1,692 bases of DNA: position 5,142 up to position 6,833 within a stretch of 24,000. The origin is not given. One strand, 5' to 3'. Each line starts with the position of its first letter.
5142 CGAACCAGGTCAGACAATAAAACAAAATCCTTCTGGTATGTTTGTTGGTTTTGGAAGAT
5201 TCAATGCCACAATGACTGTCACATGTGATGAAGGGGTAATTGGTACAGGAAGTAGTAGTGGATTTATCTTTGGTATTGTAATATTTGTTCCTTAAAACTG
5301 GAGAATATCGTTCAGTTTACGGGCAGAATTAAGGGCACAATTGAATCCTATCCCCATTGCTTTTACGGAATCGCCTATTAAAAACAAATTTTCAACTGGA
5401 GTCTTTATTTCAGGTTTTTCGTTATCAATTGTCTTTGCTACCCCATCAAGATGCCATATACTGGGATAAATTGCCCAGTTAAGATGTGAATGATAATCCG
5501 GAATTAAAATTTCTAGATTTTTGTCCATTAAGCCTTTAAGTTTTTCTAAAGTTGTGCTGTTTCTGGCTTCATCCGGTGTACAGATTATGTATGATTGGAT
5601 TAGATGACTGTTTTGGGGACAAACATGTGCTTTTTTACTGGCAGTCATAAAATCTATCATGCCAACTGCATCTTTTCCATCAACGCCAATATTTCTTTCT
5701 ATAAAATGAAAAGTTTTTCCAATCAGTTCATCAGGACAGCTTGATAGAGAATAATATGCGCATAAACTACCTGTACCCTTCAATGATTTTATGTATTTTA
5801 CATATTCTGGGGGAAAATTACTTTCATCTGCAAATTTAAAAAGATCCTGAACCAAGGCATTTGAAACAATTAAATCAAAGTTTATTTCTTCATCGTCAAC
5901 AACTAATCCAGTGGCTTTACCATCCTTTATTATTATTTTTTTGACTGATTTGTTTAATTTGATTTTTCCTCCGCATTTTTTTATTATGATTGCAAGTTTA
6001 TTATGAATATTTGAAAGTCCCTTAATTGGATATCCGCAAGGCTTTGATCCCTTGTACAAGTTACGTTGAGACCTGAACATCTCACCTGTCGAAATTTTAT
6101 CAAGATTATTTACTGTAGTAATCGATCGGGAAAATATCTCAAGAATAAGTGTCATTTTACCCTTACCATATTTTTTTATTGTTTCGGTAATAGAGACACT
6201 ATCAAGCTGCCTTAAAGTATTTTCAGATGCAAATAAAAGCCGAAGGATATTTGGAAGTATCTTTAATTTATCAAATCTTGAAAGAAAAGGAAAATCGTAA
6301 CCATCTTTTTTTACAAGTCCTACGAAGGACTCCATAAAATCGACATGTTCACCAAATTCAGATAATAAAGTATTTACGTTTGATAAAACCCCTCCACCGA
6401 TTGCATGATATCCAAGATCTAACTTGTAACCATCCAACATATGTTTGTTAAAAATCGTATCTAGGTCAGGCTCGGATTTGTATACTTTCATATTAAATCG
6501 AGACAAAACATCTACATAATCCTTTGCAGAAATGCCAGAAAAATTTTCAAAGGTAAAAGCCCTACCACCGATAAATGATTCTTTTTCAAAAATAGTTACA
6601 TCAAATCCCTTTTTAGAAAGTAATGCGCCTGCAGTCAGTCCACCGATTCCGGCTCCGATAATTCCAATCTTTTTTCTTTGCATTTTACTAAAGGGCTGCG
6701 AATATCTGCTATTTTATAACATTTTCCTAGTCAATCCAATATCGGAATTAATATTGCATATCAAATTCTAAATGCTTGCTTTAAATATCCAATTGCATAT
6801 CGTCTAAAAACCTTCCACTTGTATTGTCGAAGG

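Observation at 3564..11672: Three UbiA prenyltransferases plus two prenyl-chain flavoenzymes in 8 kb: candidate undescribed isoprenoid/ether-lipid tailoring locus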

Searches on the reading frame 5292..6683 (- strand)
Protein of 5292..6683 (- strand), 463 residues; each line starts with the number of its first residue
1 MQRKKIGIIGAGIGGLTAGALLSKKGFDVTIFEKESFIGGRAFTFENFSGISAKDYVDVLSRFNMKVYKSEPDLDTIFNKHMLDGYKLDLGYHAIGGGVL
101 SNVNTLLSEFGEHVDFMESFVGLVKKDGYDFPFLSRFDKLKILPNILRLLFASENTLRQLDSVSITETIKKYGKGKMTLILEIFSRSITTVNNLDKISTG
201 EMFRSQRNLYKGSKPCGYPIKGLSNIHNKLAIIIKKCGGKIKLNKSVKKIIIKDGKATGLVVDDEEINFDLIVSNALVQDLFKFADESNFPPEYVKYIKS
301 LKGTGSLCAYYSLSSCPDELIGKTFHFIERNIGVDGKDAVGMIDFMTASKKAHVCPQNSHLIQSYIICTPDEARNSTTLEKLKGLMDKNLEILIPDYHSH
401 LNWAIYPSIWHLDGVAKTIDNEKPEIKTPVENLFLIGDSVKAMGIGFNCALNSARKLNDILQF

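Call 4: search_protein_families(library=pfam, proteins=[window:5292-6683:-], max_evalue=0.01)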
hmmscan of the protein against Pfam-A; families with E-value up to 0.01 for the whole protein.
window:5292-6683:- (463 aa): 10 families
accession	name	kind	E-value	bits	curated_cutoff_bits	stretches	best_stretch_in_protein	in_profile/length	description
PF01593.30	Amino_oxidase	-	4.6e-18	66.2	19.8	1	13-455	1-436/443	Flavin containing amine oxidoreductase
PF13450.12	NAD_binding_8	-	1.9e-13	50.9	21.9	1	8-49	1-41/68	NAD(P)-binding Rossmann-like domain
PF01494.25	FAD_binding_3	-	1.4e-05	24.9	22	1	6-35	4-33/349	FAD binding domain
PF01266.30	DAO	-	2.1e-05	24.6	27.9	1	6-40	2-36/353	FAD dependent oxidoreductase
PF00890.30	FAD_binding_2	-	8.6e-05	22.3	20.4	1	8-41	4-37/414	FAD binding domain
PF01946.23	Thi4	-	0.0004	20.1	26.2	1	6-42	20-57/235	Thi4 family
PF07992.20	Pyr_redox_2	-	0.00044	20.2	26.1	0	5-38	2-36/291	Pyridine nucleotide-disulphide oxidoreductase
PF00996.24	GDI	-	0.0021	17.1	23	1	213-274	220-282/436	GDP dissociation inhibitor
PF03486.20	HI0933_like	-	0.0034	17.3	50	0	5-39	2-36/244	HI0933-like protein Rossmann domain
PF12831.13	FAD_oxidored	-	0.0088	15.8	27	0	8-42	4-38/416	FAD dependent oxidoreductase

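Call 5: search_protein_families(library=ncbifam, proteins=[window:5292-6683:-], max_evalue=0.01)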
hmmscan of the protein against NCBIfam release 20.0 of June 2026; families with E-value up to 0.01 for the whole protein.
window:5292-6683:- (463 aa): 58 families (the best 25 are shown)
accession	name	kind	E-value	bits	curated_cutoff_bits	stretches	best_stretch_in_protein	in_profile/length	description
NF005560.0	PRK07233.1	equivalog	6e-19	68.2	252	2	205-314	180-287/435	hypothetical protein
TIGR02733.1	desat_CrtD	equivalog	1.7e-17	63.3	549.7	2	4-46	2-44/492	C-3',4' desaturase CrtD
NF058655.1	CrtID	equivalog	1.8e-15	56.7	640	2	7-47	2-42/478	bifunctional phytoene desaturase/3,4-desaturase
TIGR02734.1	crtI_fam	subfamily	7.5e-15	54.6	238.1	2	8-46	3-41/504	phytoene desaturase family protein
NF042421.1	hydcarot_desat_CrtD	equivalog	6.9e-14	51.2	500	2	5-46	3-44/487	1-hydroxycarotenoid 3,4-desaturase CrtD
TIGR03467.1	HpnE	equivalog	1.5e-13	50.9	283.05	1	8-47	3-42/430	hydroxysqualene dehydroxylase HpnE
NF045637.1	carotdesatCrtDProt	equivalog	2.8e-12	45.9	580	2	8-45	3-40/485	1-hydroxycarotenoid 3,4-desaturase CrtD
TIGR02730.1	carot_isom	equivalog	2.3e-11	43.2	586.9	1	182-307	192-314/493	carotenoid isomerase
NF045689.1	BCarotKetCrtO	equivalog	1.6e-09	36.9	1000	2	1-47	1-47/563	beta-carotene ketolase CrtO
NF005548.0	PRK07208.1-4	equivalog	2.4e-09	36.3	389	1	2-44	2-44/488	hypothetical protein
NF005547.0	PRK07208.1-3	equivalog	2.5e-08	33.1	380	1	3-44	4-45/465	hypothetical protein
NF005243.0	PRK06753.1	equivalog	6.4e-08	31.9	365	1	5-36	2-33/374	hypothetical protein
NF005546.0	PRK07208.1-2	equivalog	1.2e-07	30.7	418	0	1-46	2-48/527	hypothetical protein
TIGR02732.1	zeta_caro_desat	equivalog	3.1e-07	29.7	622.15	1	5-50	1-46/474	9,9'-di-cis-zeta-carotene desaturase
NF006254.0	PRK08401.1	equivalog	3.3e-07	29.4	726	1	5-35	3-33/466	L-aspartate oxidase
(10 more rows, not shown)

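Call 21: find_homologous_proteins(query=window:5292-6683:-, max_evalue=0.001)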
Query window:5292-6683:- (463 aa): 774 proteins with E <= 0.001 among 8000 candidates; the best 120 are listed.
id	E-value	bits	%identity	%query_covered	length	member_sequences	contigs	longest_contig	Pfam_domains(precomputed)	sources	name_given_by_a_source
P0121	0.0e+0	1041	100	100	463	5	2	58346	PF01266.31,PF01593.31,PF13450.13,PF01494.26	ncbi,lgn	-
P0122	4.6e-276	934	89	100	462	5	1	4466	PF01266.31,PF01593.31,PF13450.13,PF00890.31,PF07992.21,PF00996.25,PF01494.26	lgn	-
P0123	1.2e-210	718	71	97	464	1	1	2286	PF01946.24,PF01266.31,PF01593.31,PF13450.13,PF00890.31,PF07992.21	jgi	jgi:hypothetical protein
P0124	6.7e-210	716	69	96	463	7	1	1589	PF01266.31,PF01593.31,PF13450.13,PF00890.31,PF07992.21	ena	-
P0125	2.2e-208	711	70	96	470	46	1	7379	PF01266.31,PF01593.31,PF13450.13,PF00890.31,PF07992.21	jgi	-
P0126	4.7e-208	710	70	97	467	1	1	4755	PF01946.24,PF01266.31,PF01593.31,PF13450.13,PF00890.31,PF07992.21,PF00996.25,PF12831.14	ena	-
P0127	6.4e-208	709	69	96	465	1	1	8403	PF01593.31,PF13450.13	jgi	-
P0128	8.1e-208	709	70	95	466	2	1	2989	PF01266.31,PF01593.31,PF13450.13,PF00890.31,PF12831.14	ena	-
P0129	1.1e-207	709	70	96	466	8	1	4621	PF01266.31,PF01593.31,PF13450.13,PF00890.31,PF07992.21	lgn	-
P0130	1.1e-207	709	69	100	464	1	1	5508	PF01266.31,PF01593.31,PF13450.13,PF00890.31,PF00996.25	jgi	-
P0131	1.7e-207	708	70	97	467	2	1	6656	PF01946.24,PF01266.31,PF01593.31,PF13450.13,PF00890.31,PF07992.21,PF00996.25,PF12831.14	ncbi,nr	ncbi:MAG: NAD(P)/FAD-dependent oxidoreductase [Thermoplasmatales archaeon]|nr:NAD(P)/FAD-dependent o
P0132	4.0e-207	707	70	96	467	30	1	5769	PF01946.24,PF01266.31,PF01593.31,PF13450.13,PF00890.31,PF07992.21,PF00996.25,PF12831.14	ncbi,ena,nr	ncbi:MAG: NAD(P)/FAD-dependent oxidoreductase [Thermoplasmatales archaeon]|nr:NAD(P)/FAD-dependent o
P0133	4.3e-207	707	69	97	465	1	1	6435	PF01266.31,PF01593.31,PF13450.13,PF00890.31,PF07992.21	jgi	jgi:hypothetical protein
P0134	9.6e-207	706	68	96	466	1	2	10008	PF01266.31,PF01593.31,PF13450.13,PF00890.31,PF07992.21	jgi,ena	-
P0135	1.7e-206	705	70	99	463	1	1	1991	PF01946.24,PF01266.31,PF01593.31,PF13450.13,PF00890.31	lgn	-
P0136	7.2e-206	703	70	99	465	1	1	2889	PF01266.31,PF01593.31,PF13450.13,PF00890.31,PF07992.21,PF00070.34,PF00996.25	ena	-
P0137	1.3e-205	702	69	98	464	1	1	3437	PF01266.31,PF01593.31,PF13450.13,PF00890.31,PF07992.21,PF00996.25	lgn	-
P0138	1.4e-205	702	69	99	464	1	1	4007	PF01266.31,PF01593.31,PF13450.13,PF00890.31,PF07992.21,PF00996.25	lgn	-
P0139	2.5e-205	701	68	99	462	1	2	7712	PF01266.31,PF01593.31,PF13450.13,PF00070.34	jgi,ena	-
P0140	2.6e-205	701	69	95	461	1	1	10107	PF01266.31,PF01593.31,PF13450.13,PF07992.21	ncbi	-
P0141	3.7e-205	700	69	95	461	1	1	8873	PF01266.31,PF01593.31,PF13450.13,PF07992.21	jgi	-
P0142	6.6e-205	699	69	100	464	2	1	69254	PF01266.31,PF01593.31,PF13450.13,PF07992.21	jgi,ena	-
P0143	7.7e-205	699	69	95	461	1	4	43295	PF01266.31,PF01593.31,PF13450.13,PF07992.21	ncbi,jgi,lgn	-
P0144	1.1e-204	699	69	95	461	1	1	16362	PF01266.31,PF01593.31,PF13450.13,PF07992.21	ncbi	-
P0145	1.1e-204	699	68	96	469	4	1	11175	PF01266.31,PF01593.31,PF13450.13,PF00890.31,PF07992.21,PF00996.25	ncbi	-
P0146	1.2e-204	699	67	96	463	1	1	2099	PF01266.31,PF01593.31,PF13450.13,PF00890.31,PF07992.21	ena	-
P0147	1.4e-204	698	69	99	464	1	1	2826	PF01266.31,PF01593.31,PF13450.13,PF00890.31,PF07992.21,PF00070.34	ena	-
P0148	3.5e-204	697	69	98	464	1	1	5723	PF01266.31,PF01593.31,PF13450.13,PF00890.31,PF07992.21,PF00996.25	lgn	-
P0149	4.4e-204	697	70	95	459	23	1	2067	PF01266.31,PF01593.31,PF13450.13,PF00890.31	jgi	-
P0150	6.8e-204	696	69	96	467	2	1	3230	PF01946.24,PF01266.31,PF01593.31,PF13450.13,PF00890.31,PF07992.21,PF12831.14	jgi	jgi:protoporphyrinogen oxidase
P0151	7.3e-204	696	70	96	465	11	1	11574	PF01266.31,PF01593.31,PF13450.13,PF07992.21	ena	-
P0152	7.4e-204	696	69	97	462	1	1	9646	PF01266.31,PF01593.31,PF13450.13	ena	-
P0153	1.9e-203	695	68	98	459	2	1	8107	PF01266.31,PF01593.31,PF13450.13,PF07992.21,PF00996.25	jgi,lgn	-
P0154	3.8e-203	694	69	96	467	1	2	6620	PF01946.24,PF01266.31,PF01593.31,PF13450.13,PF00890.31,PF07992.21,PF00996.25,PF12831.14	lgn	-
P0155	4.7e-203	693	69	96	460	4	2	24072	PF01266.31,PF01593.31,PF13450.13,PF00890.31,PF07992.21,PF00996.25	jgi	jgi:protoporphyrinogen oxidase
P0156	5.7e-203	693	68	100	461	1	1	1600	PF01266.31,PF01593.31,PF13450.13,PF00890.31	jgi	jgi:hypothetical protein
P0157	5.9e-203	693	69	95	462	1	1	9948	PF01266.31,PF01593.31,PF13450.13,PF00890.31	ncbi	-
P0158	6.2e-203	693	69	96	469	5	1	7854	PF01266.31,PF01593.31,PF13450.13,PF00890.31,PF07992.21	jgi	-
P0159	1.3e-202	692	68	100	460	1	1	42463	PF01946.24,PF01266.31,PF01593.31,PF13450.13,PF00890.31,PF07992.21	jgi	jgi:hypothetical protein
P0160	1.9e-202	691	69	98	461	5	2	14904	PF01593.31,PF13450.13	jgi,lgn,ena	-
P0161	2.2e-202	691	69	95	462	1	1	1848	PF01266.31,PF01593.31,PF13450.13,PF00890.31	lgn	-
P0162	3.4e-202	691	67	100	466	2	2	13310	PF01266.31,PF01593.31,PF13450.13,PF00890.31,PF07992.21,PF00996.25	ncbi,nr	ncbi:MAG: FAD-dependent oxidoreductase [Candidatus Thermoplasmatota archaeon]|nr:FAD-dependent oxido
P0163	3.8e-202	690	69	96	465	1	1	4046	PF01266.31,PF01593.31,PF13450.13,PF07992.21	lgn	-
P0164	4.3e-202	690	67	95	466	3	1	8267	PF01266.31,PF01593.31,PF13450.13,PF00890.31,PF07992.21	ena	-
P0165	4.6e-202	690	69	97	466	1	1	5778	PF01266.31,PF01593.31,PF13450.13,PF00890.31,PF07992.21,PF00996.25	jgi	jgi:hypothetical protein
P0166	5.1e-202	690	67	95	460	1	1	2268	PF01266.31,PF01593.31,PF13450.13,PF07992.21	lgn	-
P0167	5.4e-202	690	68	96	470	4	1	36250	PF01266.31,PF01593.31,PF13450.13,PF00890.31,PF07992.21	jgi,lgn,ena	-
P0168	6.5e-202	690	68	96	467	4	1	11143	PF01266.31,PF01593.31,PF13450.13,PF00890.31,PF07992.21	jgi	-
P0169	9.1e-202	689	65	100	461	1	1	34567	PF01266.31,PF01593.31,PF13450.13,PF00890.31,PF07992.21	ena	-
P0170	1.6e-201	688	68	99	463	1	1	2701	PF01946.24,PF01266.31,PF01593.31,PF13450.13,PF00890.31,PF07992.21,PF03486.21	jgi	-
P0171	2.0e-201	688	67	97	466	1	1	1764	PF01266.31,PF01593.31,PF13450.13,PF07992.21,PF00996.25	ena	-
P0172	2.0e-201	688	67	99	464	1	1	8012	PF01266.31,PF01593.31,PF13450.13,PF00890.31,PF07992.21,PF00070.34,PF03486.21,PF12831.14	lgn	-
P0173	2.1e-201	688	67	100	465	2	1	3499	PF01266.31,PF01593.31,PF13450.13,PF00890.31,PF00996.25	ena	-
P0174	2.6e-201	688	68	97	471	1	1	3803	PF01593.31,PF13450.13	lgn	-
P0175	2.9e-201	687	68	97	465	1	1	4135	PF01266.31,PF01593.31,PF13450.13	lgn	-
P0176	5.2e-201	687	68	97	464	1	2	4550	PF01946.24,PF01266.31,PF01593.31,PF13450.13,PF00890.31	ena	-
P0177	6.0e-201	686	68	98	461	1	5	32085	PF01266.31,PF01593.31,PF13450.13,PF07992.21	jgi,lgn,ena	-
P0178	6.2e-201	686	68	100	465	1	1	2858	PF01266.31,PF01593.31,PF13450.13,PF00890.31,PF07992.21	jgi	-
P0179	6.4e-201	686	69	95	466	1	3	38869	PF01946.24,PF01266.31,PF01593.31,PF13450.13,PF00890.31,PF07992.21,PF12831.14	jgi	jgi:hypothetical protein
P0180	7.0e-201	686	68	95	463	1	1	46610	PF01946.24,PF01266.31,PF01593.31,PF13450.13,PF00890.31,PF07992.21,PF03486.21,PF12831.14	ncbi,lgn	-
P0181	1.1e-200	686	68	95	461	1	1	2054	PF01266.31,PF01593.31,PF13450.13,PF00890.31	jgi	jgi:hypothetical protein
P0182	1.3e-200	685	65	100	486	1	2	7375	PF01266.31,PF01593.31,PF13450.13,PF00890.31,PF07992.21,PF00070.34,PF00996.25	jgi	-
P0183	1.5e-200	685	68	96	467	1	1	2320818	PF01946.24,PF01266.31,PF01593.31,PF13450.13,PF00890.31,PF07992.21,PF00996.25,PF12831.14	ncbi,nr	ncbi:MAG: NAD(P)/FAD-dependent oxidoreductase [Thermoplasmatales archaeon]|nr:MAG: NAD(P)/FAD-depend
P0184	1.7e-200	685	68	95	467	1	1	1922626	PF01946.24,PF01266.31,PF01593.31,PF13450.13,PF07992.21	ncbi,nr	ncbi:MAG: NAD(P)/FAD-dependent oxidoreductase [Thermoplasmatales archaeon]|nr:MAG: NAD(P)/FAD-depend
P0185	8.0e-200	683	67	95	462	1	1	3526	PF01266.31,PF01593.31,PF13450.13,PF00890.31,PF07992.21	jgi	-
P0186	8.7e-200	683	67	100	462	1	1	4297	PF01266.31,PF01593.31,PF13450.13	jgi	jgi:prolycopene isomerase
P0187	1.1e-199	682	66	97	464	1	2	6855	PF01266.31,PF01593.31,PF13450.13,PF07992.21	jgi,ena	-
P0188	2.3e-199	681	68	100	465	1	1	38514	PF01266.31,PF01593.31,PF13450.13,PF00890.31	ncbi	-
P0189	2.7e-199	681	68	95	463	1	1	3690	PF01946.24,PF01266.31,PF01593.31,PF13450.13,PF00890.31,PF07992.21,PF03486.21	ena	-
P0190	3.9e-199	680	67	99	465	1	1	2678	PF01266.31,PF01593.31,PF13450.13,PF00890.31,PF07992.21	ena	-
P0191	5.0e-199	680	66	97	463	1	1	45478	PF01266.31,PF01593.31,PF13450.13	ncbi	ncbi:MAG: FAD-dependent oxidoreductase [Thermoplasmatota archaeon]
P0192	5.1e-199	680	67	96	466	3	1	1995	PF01266.31,PF01593.31,PF13450.13,PF07992.21,PF00070.34,PF00996.25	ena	-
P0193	5.4e-199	680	66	100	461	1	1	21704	PF01266.31,PF01593.31,PF13450.13,PF07992.21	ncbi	-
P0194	7.6e-199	679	66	100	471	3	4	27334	PF01946.24,PF01266.31,PF01593.31,PF13450.13,PF00890.31,PF07992.21,PF00070.34,PF00996.25,PF01494.26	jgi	jgi:hypothetical protein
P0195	8.9e-199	679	66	100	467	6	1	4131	PF01266.31,PF01593.31,PF13450.13,PF00890.31,PF07992.21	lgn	-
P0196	3.5e-198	677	65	100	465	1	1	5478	PF01266.31,PF01593.31,PF13450.13,PF00890.31,PF07992.21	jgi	-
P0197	4.5e-198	677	66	97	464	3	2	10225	PF01946.24,PF01266.31,PF01593.31,PF13450.13,PF00890.31,PF03486.21,PF00996.25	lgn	-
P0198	6.0e-198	677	67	100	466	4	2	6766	PF01266.31,PF01593.31,PF13450.13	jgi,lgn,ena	-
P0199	8.3e-198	676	66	97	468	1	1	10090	PF01266.31,PF01593.31,PF13450.13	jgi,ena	-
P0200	9.2e-198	676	66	97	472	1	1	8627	PF01266.31,PF01593.31,PF13450.13,PF07992.21,PF00996.25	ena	-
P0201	1.4e-197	675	66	96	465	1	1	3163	PF01266.31,PF01593.31,PF13450.13,PF07992.21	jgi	-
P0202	2.4e-197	675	68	100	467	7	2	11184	PF01266.31,PF01593.31,PF13450.13,PF07992.21,PF00070.34,PF00996.25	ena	-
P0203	3.5e-197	674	66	99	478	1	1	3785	PF01946.24,PF01266.31,PF01593.31,PF13450.13,PF00890.31,PF07992.21,PF12831.14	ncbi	ncbi:MAG: phytoene desaturase family protein [Atribacterota bacterium]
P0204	3.9e-197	674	67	96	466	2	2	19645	PF01266.31,PF01593.31,PF13450.13,PF07992.21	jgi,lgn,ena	-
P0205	4.1e-197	674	66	100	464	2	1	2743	PF01266.31,PF01593.31,PF13450.13,PF00890.31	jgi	-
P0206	4.3e-197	674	67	98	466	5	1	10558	PF01946.24,PF01266.31,PF01593.31,PF13450.13,PF00890.31,PF07992.21,PF00070.34,PF03486.21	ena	-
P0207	5.6e-197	673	66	100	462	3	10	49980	PF01266.31,PF01593.31,PF13450.13,PF00890.31,PF07992.21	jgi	jgi:protoporphyrinogen oxidase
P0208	7.6e-197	673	67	96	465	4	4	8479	PF01266.31,PF01593.31,PF13450.13,PF00890.31,PF00996.25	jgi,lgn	jgi:uncharacterized protein with NAD-binding domain and iron-sulfur cluster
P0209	1.2e-196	672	65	98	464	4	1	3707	PF01266.31,PF01593.31,PF13450.13,PF07992.21,PF03486.21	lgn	-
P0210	1.3e-196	672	65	100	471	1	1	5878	PF01266.31,PF01593.31,PF13450.13,PF07992.21,PF00070.34,PF01494.26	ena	-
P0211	1.3e-196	672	67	96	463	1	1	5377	PF01266.31,PF01593.31,PF13450.13,PF00890.31,PF07992.21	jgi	-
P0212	1.4e-196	672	65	99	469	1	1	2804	PF01266.31,PF01593.31,PF13450.13,PF00890.31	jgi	jgi:protoporphyrinogen oxidase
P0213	2.3e-196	671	66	97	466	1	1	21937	PF01266.31,PF01593.31,PF13450.13,PF07992.21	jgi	jgi:protoporphyrinogen oxidase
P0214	3.3e-196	671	65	98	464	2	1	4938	PF01266.31,PF01593.31,PF13450.13,PF07992.21,PF00070.34,PF03486.21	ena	-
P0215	5.0e-196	670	67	99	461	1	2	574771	PF01266.31,PF01593.31,PF13450.13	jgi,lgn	-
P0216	5.1e-196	670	66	100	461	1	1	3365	PF01266.31,PF01593.31,PF13450.13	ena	-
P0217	1.6e-195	669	66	100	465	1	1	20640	PF01266.31,PF01593.31,PF13450.13,PF00890.31,PF07992.21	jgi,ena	-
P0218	2.4e-195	668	65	96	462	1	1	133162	PF01266.31,PF01593.31,PF13450.13,PF07992.21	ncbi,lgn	-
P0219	4.4e-195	667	64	100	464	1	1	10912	PF01266.31,PF01593.31,PF13450.13,PF00890.31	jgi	jgi:hypothetical protein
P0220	5.2e-195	667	65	99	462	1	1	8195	PF01266.31,PF01593.31,PF13450.13,PF00890.31,PF07992.21,PF00070.34,PF03486.21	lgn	-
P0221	6.1e-195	667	64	96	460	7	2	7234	PF01266.31,PF01593.31,PF13450.13,PF00890.31,PF03486.21,PF00996.25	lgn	-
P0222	1.0e-194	666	66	98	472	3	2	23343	PF01266.31,PF01593.31,PF13450.13,PF07992.21,PF00070.34,PF01494.26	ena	-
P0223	1.1e-194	666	64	99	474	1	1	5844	PF01266.31,PF01593.31,PF13450.13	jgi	jgi:protoporphyrinogen oxidase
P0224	1.2e-194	666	67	100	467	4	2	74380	PF01266.31,PF01593.31,PF13450.13,PF00996.25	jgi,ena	-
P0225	1.7e-194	665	65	100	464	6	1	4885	PF01266.31,PF01593.31,PF13450.13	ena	-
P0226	2.3e-194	665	66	100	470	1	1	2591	PF01593.31,PF13450.13,PF07992.21,PF00996.25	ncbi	-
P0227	2.5e-194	665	66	99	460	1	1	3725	PF01266.31,PF01593.31,PF13450.13,PF00890.31,PF07992.21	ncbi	-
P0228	2.8e-194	664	65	99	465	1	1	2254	PF01266.31,PF01593.31,PF13450.13,PF07992.21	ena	-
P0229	3.0e-194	664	65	96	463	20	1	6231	PF01266.31,PF01593.31,PF13450.13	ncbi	-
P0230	4.3e-194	664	66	96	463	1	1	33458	PF01266.31,PF01593.31,PF13450.13,PF00890.31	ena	-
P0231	5.2e-194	664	65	99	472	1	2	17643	PF01266.31,PF01593.31,PF13450.13,PF07992.21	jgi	jgi:hypothetical protein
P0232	5.6e-194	663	64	96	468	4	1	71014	PF01946.24,PF01266.31,PF01593.31,PF13450.13,PF00890.31,PF07992.21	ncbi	-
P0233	6.0e-194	663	66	97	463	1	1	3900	PF01266.31,PF01593.31,PF13450.13,PF00890.31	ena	-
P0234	6.8e-194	663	66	99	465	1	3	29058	PF01266.31,PF01593.31,PF13450.13,PF07992.21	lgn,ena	-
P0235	7.2e-194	663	65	96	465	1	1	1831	PF01266.31,PF01593.31,PF13450.13,PF00070.34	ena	-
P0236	1.3e-193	662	65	96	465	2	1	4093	PF01266.31,PF01593.31,PF13450.13,PF07992.21,PF00996.25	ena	-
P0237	2.0e-193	662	65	98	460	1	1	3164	PF01266.31,PF01593.31,PF13450.13,PF00890.31,PF07992.21,PF03486.21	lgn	-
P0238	2.3e-193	661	64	99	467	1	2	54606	PF01266.31,PF01593.31,PF13450.13,PF07992.21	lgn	-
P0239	4.7e-193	660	65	99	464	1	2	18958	PF01266.31,PF01593.31,PF13450.13,PF00890.31,PF07992.21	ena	-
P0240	5.5e-193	660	64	96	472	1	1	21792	PF01266.31,PF01593.31,PF13450.13,PF07992.21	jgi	jgi:hypothetical protein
